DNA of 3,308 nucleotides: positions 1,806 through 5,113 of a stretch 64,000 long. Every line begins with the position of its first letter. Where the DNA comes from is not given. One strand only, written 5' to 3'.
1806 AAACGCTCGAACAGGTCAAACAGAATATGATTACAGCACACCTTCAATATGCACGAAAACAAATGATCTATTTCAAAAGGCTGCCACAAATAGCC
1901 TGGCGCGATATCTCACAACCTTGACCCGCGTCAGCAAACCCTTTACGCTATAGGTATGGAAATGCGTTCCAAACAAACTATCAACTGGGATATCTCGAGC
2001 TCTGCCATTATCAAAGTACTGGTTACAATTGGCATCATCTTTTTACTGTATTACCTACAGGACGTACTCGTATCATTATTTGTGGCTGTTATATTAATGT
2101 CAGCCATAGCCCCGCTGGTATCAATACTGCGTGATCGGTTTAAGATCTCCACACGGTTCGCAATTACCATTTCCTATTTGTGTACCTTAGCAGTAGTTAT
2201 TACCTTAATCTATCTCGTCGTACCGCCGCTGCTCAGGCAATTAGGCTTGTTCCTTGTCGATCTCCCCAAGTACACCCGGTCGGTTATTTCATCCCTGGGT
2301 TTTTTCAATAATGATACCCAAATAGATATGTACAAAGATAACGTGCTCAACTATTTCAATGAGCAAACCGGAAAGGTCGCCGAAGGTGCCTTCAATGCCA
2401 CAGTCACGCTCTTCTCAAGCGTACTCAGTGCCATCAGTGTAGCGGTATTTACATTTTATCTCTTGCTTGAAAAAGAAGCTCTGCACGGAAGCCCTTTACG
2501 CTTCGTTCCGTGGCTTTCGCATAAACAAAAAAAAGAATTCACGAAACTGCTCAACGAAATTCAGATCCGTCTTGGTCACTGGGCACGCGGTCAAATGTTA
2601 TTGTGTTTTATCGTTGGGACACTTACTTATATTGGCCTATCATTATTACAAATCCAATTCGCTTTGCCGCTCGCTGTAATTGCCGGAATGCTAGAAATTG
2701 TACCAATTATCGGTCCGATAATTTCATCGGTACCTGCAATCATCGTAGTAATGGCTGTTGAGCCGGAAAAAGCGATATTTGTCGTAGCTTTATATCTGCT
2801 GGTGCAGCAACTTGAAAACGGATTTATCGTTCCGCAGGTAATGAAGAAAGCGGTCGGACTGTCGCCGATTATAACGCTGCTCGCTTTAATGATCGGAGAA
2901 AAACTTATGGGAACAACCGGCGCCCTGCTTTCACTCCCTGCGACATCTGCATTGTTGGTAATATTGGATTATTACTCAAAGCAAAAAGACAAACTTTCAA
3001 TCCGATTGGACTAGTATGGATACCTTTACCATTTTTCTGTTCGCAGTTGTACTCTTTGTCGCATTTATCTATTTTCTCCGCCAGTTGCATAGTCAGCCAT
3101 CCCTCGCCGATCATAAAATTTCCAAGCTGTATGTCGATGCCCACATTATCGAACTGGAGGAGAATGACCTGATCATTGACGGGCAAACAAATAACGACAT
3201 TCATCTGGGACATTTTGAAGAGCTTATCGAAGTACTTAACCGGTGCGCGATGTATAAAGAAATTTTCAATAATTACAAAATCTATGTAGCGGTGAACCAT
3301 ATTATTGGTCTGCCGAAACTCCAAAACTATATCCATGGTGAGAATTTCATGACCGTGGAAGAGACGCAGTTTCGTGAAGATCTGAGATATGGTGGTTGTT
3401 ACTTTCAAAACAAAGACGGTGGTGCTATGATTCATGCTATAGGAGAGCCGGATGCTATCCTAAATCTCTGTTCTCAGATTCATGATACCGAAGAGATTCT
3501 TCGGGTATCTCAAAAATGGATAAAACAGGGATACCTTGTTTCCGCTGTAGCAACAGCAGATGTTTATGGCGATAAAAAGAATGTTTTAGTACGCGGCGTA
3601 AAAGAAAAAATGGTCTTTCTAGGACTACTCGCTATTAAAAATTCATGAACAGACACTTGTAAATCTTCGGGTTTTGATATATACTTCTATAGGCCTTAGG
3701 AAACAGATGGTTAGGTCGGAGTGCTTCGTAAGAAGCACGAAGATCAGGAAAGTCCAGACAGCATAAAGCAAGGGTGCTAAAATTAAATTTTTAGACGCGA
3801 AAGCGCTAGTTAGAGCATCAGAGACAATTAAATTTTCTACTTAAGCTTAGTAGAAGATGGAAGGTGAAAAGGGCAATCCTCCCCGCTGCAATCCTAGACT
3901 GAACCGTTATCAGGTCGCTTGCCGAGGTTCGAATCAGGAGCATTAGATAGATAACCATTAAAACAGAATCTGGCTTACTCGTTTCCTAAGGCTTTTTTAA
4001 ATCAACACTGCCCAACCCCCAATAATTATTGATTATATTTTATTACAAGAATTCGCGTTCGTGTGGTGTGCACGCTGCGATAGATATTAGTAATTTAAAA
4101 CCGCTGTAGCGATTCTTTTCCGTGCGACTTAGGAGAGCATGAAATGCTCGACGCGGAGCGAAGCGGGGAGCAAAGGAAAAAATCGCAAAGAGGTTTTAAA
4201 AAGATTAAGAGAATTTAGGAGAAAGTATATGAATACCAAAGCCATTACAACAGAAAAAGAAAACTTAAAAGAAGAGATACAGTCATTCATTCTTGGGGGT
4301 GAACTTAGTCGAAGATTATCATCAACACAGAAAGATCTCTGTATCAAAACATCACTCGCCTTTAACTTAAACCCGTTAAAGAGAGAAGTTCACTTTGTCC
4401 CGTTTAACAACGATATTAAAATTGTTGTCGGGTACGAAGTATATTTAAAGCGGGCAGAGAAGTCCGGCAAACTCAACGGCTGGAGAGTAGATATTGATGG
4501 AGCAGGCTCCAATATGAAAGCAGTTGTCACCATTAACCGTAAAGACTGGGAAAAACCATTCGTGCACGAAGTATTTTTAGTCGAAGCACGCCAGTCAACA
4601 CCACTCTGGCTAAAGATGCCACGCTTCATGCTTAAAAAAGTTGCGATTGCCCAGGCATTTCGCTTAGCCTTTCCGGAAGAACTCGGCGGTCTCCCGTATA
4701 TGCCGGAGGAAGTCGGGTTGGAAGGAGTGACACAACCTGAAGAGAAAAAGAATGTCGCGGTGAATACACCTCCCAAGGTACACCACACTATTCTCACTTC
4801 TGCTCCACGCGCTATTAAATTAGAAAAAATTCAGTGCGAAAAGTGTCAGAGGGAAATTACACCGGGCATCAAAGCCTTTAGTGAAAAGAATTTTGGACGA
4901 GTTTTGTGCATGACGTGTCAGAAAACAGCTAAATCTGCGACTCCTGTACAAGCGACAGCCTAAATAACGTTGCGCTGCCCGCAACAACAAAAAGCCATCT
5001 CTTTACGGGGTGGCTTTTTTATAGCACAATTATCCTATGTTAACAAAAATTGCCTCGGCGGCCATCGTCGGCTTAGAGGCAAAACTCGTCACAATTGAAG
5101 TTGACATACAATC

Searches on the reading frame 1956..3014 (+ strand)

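Call 91: search_protein_families(library=pfam, proteins=[window:1956-3014:+], max_evalue=0.01)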
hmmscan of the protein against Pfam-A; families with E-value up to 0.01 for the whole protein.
window:1956-3014:+ (352 aa): 1 family
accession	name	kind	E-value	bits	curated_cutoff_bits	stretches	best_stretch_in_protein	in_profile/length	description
PF01594.21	AI-2E_transport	-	1.1e-58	199.4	34.3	1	21-340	4-326/327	AI-2E family transporter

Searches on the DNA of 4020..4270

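Call 14: search_rna_families(source=window, start=4020, end=4270, threshold=evalue, max_evalue=10, show_alignments=3)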
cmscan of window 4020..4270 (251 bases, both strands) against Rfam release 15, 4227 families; matches with E-value up to 10: 0.
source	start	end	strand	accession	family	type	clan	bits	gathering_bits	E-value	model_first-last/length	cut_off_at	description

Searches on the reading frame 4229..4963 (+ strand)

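Call 91: search_protein_families(library=pfam, proteins=[window:4229-4963:+], max_evalue=0.01)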
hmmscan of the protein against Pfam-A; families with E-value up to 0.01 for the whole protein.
window:4229-4963:+ (244 aa): 1 family
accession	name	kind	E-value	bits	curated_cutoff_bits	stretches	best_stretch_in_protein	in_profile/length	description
PF03837.19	RecT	-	4.3e-23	82.3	24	1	38-168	27-188/198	RecT family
